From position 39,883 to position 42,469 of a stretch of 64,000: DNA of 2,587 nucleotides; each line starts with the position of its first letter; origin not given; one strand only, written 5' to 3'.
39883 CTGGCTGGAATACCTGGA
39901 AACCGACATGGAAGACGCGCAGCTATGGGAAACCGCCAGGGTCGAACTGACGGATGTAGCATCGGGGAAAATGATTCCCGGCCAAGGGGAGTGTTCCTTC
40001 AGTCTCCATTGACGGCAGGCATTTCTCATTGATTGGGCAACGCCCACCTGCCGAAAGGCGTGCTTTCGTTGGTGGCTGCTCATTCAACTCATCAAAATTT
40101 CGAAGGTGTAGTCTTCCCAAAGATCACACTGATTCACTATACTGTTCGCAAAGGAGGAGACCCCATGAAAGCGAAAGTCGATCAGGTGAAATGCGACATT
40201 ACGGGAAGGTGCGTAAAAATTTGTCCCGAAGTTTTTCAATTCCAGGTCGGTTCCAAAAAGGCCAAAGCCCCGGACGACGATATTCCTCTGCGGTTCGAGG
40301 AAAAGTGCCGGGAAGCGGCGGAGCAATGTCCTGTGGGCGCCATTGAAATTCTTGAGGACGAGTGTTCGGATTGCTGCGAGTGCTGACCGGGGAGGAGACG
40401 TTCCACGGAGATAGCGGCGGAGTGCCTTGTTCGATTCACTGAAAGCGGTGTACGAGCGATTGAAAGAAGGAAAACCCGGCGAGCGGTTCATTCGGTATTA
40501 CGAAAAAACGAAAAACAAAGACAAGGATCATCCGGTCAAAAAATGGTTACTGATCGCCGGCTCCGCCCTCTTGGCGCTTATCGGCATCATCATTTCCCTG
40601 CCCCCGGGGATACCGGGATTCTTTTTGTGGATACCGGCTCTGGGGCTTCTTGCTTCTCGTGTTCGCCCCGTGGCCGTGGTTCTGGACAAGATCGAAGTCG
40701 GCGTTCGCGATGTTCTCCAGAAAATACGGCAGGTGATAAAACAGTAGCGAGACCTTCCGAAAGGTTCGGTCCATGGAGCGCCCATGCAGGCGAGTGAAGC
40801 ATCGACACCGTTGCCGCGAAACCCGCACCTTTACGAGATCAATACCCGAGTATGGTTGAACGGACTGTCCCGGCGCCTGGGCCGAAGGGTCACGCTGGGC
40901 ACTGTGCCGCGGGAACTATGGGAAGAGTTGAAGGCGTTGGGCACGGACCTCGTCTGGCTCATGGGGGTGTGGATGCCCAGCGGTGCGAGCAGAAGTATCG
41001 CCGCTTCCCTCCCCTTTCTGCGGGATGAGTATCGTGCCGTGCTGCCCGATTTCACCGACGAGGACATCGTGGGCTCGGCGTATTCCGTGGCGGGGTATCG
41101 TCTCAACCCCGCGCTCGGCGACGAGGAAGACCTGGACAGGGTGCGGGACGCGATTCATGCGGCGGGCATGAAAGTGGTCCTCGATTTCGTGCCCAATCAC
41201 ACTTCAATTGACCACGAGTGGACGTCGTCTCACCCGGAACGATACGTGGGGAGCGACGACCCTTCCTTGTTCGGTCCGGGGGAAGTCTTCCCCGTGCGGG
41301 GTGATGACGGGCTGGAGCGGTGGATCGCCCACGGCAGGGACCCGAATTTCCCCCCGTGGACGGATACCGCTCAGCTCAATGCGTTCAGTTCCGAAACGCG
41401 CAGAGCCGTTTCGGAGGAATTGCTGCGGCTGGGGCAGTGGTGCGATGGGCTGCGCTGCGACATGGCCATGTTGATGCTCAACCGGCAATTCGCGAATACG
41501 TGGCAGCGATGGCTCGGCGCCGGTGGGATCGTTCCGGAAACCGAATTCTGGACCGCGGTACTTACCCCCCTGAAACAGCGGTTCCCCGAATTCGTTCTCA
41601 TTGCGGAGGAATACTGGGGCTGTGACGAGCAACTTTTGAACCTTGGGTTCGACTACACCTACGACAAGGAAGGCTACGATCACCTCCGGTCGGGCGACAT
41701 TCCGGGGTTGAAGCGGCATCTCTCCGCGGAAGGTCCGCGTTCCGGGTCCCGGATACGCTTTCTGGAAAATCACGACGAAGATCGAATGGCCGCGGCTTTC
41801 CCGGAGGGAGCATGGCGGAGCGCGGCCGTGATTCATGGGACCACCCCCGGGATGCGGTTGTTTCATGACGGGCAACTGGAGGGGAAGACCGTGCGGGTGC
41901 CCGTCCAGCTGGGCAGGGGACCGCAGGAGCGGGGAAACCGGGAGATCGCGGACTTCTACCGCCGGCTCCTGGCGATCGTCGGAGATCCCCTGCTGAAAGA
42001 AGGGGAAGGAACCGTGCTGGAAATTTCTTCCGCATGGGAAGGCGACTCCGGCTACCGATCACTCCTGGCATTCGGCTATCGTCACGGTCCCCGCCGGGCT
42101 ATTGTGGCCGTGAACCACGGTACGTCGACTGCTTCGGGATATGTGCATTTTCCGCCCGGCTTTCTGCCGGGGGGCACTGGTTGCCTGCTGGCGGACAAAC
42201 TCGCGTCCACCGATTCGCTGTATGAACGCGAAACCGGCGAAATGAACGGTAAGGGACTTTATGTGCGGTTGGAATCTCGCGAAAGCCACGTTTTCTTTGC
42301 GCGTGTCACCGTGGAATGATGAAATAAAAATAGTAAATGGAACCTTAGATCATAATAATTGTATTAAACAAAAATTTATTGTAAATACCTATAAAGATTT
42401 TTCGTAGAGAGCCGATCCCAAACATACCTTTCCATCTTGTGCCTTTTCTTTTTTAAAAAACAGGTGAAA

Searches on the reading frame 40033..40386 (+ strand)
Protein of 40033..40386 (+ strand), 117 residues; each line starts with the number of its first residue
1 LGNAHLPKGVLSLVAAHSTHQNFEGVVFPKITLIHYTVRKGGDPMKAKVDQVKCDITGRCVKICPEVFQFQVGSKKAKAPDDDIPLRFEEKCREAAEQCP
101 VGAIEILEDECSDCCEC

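Call 64: search_protein_families(library=pfam, proteins=[window:40033-40386:+], max_evalue=0.01)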
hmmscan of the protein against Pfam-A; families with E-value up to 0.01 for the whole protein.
window:40033-40386:+ (117 aa): 3 families
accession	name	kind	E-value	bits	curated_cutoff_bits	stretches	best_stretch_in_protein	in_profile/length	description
PF13459.11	Fer4_15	-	8.2e-10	39.7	22.4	1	48-106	2-66/66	4Fe-4S single cluster domain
PF13370.11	Fer4_13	-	8.9e-09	36.4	24.5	1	49-105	1-57/58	4Fe-4S single cluster domain of Ferredoxin I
PF06902.16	Fer4_19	-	0.006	17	24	0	53-108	14-63/64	Divergent 4Fe-4S mono-cluster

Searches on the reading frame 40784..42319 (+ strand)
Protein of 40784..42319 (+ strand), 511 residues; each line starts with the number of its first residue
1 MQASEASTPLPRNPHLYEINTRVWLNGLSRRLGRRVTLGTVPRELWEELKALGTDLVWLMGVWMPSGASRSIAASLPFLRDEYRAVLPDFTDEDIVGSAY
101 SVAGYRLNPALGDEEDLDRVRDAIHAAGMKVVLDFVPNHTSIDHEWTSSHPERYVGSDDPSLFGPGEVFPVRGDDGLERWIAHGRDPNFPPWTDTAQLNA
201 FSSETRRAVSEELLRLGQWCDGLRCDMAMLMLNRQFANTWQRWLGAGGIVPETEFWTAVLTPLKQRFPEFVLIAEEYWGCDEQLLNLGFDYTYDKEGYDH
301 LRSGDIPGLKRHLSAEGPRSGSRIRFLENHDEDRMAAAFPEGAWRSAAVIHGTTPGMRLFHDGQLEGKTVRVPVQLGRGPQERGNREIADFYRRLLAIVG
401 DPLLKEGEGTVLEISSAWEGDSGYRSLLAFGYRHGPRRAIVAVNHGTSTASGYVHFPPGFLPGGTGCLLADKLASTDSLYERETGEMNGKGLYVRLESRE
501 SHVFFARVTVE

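Call 42: search_protein_families(library=pfam, proteins=[window:40784-42319:+], max_evalue=0.00001)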
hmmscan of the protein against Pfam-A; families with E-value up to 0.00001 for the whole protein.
window:40784-42319:+ (511 aa): 1 family
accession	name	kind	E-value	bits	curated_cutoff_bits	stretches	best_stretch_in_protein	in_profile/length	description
PF00128.31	Alpha-amylase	-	3.7e-12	46.7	22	1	50-150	29-102/446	Alpha amylase, catalytic domain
